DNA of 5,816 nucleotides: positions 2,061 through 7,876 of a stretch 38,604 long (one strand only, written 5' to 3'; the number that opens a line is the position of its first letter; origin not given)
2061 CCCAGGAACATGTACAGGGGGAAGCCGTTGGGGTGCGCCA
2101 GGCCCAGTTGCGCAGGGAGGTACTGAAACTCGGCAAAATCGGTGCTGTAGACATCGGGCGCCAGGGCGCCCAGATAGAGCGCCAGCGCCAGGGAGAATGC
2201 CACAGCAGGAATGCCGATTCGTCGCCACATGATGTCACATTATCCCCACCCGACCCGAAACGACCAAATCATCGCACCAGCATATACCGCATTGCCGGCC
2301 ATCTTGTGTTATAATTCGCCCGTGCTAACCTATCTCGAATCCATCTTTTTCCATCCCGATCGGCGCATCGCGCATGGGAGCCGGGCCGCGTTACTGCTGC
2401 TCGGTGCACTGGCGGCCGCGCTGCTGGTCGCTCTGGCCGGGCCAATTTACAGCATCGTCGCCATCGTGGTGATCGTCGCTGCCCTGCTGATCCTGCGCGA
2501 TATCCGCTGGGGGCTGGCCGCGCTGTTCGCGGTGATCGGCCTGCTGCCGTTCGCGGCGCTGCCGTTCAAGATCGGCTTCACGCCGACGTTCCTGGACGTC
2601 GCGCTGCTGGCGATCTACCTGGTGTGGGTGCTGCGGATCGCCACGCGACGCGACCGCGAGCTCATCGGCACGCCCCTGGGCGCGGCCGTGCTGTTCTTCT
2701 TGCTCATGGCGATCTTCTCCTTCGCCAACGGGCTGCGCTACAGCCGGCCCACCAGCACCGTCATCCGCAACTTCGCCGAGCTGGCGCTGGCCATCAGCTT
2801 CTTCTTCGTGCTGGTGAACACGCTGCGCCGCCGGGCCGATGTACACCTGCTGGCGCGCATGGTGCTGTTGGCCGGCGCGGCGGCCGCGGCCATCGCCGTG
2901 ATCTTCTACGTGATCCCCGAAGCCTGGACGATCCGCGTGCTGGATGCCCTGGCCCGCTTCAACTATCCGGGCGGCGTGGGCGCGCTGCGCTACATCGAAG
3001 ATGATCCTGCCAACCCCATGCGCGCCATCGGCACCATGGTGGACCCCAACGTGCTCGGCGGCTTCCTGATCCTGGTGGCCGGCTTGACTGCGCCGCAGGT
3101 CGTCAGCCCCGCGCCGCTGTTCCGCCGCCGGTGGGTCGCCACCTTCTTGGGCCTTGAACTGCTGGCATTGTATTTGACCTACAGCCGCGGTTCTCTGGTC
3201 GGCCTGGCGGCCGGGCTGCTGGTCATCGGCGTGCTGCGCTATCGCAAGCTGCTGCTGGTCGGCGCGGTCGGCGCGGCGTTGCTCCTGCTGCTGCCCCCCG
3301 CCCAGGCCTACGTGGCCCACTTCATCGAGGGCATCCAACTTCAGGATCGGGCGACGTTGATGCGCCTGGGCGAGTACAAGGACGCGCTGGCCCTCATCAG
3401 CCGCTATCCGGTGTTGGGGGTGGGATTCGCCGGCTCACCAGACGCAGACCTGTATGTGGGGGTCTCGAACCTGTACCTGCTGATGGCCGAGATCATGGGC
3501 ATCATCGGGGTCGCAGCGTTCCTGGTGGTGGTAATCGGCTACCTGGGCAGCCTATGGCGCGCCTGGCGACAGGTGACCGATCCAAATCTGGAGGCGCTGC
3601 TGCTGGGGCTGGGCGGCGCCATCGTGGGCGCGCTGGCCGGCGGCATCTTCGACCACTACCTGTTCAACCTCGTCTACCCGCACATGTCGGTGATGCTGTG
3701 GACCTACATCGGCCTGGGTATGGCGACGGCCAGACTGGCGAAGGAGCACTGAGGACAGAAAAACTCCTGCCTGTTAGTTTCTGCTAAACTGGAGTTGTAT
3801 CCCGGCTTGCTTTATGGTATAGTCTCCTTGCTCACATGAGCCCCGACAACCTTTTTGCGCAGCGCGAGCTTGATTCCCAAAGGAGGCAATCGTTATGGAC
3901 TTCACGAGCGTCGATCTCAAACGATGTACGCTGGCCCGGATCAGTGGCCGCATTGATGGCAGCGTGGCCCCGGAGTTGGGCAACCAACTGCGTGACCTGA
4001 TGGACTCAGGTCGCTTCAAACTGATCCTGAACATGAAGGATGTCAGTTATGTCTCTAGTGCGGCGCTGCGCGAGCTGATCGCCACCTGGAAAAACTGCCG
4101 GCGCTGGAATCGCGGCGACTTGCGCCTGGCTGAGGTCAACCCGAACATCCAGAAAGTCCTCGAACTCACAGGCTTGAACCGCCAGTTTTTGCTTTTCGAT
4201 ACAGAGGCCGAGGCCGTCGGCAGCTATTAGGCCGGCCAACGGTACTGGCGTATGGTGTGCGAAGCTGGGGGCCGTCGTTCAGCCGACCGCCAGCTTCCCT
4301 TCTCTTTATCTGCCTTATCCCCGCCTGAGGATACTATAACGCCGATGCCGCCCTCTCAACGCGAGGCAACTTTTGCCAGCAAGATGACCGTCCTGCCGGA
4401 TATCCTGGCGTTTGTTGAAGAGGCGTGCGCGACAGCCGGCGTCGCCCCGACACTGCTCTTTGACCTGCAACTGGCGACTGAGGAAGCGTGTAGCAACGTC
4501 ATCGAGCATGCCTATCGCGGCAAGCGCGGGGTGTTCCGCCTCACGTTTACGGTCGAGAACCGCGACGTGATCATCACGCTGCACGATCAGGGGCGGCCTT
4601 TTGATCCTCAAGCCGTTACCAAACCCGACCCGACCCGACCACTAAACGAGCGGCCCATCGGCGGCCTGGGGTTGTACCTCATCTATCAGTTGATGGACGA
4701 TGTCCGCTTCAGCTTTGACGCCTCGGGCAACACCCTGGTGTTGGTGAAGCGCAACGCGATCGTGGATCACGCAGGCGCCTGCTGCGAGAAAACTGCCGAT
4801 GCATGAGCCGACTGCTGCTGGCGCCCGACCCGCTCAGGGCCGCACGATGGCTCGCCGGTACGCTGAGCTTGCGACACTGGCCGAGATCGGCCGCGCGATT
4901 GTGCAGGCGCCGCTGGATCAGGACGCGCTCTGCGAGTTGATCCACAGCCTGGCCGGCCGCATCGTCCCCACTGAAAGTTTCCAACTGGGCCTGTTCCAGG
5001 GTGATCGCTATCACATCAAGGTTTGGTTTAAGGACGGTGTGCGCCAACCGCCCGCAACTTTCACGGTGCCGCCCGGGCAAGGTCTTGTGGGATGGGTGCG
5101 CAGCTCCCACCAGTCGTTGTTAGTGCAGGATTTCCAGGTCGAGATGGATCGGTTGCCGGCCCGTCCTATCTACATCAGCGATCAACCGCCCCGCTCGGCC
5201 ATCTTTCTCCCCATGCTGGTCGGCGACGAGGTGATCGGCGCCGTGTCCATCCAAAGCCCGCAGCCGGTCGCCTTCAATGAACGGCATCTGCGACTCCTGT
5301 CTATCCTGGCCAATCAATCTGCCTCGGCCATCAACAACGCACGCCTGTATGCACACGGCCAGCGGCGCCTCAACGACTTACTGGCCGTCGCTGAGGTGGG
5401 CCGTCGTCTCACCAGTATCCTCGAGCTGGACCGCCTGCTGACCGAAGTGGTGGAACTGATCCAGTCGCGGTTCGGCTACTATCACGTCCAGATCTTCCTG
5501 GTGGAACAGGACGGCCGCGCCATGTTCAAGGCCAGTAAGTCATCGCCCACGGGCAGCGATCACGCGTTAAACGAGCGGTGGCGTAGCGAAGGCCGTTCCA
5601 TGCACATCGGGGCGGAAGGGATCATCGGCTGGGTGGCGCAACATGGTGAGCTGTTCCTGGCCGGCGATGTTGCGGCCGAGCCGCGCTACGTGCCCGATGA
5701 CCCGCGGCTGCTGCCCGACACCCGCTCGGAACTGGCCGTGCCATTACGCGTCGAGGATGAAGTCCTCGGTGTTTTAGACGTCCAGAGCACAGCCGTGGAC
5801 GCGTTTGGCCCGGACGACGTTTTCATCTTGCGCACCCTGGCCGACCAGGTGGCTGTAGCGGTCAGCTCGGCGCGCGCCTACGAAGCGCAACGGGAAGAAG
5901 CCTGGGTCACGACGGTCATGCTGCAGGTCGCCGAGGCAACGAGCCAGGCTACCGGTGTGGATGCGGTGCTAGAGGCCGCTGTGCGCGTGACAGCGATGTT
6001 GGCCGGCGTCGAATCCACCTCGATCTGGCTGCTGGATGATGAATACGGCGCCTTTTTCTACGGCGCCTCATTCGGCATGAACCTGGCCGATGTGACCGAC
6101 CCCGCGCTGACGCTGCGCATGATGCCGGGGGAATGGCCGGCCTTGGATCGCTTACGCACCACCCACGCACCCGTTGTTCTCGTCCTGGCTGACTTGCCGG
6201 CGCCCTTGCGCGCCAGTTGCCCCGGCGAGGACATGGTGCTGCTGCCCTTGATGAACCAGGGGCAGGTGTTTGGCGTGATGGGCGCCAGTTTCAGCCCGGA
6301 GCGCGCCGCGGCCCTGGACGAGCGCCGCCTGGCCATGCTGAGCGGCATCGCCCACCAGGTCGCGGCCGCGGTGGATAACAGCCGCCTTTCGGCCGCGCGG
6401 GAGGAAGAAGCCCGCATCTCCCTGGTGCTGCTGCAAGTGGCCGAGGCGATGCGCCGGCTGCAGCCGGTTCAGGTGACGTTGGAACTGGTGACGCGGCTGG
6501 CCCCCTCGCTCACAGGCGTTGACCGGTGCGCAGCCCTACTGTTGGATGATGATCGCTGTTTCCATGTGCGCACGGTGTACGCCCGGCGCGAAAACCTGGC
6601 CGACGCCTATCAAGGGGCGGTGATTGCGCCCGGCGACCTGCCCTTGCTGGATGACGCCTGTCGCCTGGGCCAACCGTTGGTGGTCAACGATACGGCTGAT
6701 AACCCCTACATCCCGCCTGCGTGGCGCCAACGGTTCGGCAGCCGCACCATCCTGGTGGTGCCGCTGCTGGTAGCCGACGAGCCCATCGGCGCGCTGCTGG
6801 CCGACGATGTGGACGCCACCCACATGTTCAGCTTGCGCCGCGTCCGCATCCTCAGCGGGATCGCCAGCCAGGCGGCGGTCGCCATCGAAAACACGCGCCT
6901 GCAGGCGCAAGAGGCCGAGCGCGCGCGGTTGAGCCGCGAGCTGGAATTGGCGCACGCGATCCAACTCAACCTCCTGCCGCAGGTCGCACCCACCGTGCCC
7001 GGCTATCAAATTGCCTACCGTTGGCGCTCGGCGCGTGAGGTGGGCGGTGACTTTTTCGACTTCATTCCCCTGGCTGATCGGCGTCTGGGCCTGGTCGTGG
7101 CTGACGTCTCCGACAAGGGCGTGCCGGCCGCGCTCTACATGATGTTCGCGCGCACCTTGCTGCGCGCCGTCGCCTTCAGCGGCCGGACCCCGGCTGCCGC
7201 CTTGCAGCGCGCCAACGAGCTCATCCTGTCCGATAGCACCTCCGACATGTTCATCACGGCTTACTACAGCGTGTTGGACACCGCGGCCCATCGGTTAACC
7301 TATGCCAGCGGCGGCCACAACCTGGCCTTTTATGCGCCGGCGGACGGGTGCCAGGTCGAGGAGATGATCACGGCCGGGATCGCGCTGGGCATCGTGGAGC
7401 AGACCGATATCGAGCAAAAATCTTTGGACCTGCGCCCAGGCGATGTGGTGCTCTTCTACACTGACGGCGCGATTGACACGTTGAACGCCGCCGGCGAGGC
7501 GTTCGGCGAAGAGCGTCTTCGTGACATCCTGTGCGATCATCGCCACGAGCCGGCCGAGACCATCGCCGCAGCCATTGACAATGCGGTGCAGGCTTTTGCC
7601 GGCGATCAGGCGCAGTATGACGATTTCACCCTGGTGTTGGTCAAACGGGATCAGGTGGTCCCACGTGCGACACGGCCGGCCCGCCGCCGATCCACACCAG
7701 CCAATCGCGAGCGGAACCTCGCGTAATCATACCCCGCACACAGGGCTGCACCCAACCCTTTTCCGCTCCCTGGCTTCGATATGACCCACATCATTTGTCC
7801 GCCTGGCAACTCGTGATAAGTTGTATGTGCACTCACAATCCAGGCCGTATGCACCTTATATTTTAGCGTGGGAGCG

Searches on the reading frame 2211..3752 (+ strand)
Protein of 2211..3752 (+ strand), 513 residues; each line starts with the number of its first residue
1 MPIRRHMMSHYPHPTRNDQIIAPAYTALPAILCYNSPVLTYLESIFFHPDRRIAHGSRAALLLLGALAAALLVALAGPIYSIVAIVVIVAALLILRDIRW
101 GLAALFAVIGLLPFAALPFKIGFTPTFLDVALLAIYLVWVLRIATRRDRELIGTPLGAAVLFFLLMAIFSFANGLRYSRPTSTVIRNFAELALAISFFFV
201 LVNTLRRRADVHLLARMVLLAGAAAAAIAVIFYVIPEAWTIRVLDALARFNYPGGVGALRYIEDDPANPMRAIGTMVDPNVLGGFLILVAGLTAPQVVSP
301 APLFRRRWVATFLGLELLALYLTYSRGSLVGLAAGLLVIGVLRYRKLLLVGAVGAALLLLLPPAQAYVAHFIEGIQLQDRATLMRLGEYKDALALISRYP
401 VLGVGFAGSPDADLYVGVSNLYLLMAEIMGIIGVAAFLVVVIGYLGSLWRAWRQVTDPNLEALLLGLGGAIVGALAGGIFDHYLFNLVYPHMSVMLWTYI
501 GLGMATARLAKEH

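Call 15: search_protein_families(library=pfam, proteins=[window:2211-3752:+])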
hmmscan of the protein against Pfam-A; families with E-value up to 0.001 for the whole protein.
window:2211-3752:+ (513 aa): 1 family
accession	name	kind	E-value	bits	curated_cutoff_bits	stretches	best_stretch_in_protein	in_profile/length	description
PF04932.20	Wzy_C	-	1.4e-13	51.3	31.7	1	317-438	7-149/149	O-Antigen ligase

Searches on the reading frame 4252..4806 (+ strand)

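Call 15: search_protein_families(library=pfam, proteins=[window:4252-4806:+])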
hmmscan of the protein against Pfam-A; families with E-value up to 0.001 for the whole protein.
window:4252-4806:+ (184 aa): 2 families
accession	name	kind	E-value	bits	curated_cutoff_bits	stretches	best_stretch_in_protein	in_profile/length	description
PF13581.12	HATPase_c_2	-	4.2e-29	101.6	27.4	1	43-166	3-127/127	Histidine kinase-like ATPase domain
PF02518.31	HATPase_c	-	0.0002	22.2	26.4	1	71-149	5-85/111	Histidine kinase-, DNA gyrase B-, and HSP90-like ATPase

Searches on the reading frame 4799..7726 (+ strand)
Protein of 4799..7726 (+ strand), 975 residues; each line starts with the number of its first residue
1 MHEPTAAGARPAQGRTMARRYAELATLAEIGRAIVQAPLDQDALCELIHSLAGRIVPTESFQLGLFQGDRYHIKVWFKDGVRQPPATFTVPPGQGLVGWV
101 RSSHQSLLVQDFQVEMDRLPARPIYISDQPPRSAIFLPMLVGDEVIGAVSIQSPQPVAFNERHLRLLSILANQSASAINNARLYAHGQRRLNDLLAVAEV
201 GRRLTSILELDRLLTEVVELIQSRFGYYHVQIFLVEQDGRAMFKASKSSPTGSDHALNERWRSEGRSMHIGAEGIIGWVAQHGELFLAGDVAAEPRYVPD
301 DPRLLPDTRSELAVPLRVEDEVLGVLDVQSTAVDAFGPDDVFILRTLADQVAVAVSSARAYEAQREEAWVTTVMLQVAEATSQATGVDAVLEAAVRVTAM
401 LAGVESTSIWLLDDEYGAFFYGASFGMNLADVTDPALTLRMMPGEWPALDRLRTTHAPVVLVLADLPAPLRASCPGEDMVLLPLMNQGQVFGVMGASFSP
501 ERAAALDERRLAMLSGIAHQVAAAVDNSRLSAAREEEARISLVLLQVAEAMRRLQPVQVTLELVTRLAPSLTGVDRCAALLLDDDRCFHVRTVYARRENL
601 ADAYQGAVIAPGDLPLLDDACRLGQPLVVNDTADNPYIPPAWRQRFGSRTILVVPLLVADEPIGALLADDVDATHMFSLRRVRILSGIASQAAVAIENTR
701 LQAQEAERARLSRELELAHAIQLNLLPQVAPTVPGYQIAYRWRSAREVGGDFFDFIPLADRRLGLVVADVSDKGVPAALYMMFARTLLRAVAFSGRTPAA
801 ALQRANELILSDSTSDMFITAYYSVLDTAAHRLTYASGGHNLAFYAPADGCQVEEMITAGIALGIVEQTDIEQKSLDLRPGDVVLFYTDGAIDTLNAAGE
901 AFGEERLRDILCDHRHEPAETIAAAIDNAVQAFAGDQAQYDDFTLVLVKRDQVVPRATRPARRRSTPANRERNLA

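Call 15: search_protein_families(library=pfam, proteins=[window:4799-7726:+])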
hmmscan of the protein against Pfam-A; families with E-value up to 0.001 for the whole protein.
window:4799-7726:+ (975 aa): 4 families
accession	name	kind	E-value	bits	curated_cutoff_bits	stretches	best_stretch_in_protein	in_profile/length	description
PF13185.12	GAF_2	-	1.5e-56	190.8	28.6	4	210-355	8-135/136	GAF domain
PF01590.32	GAF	-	1.3e-52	178.2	22.4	4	209-355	1-133/133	GAF domain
PF07228.17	SpoIIE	-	5.7e-48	163.9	25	1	760-950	2-191/192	Stage II sporulation protein E (SpoIIE)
PF13492.12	GAF_3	-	1.6e-40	138.9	27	4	48-180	9-129/129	GAF domain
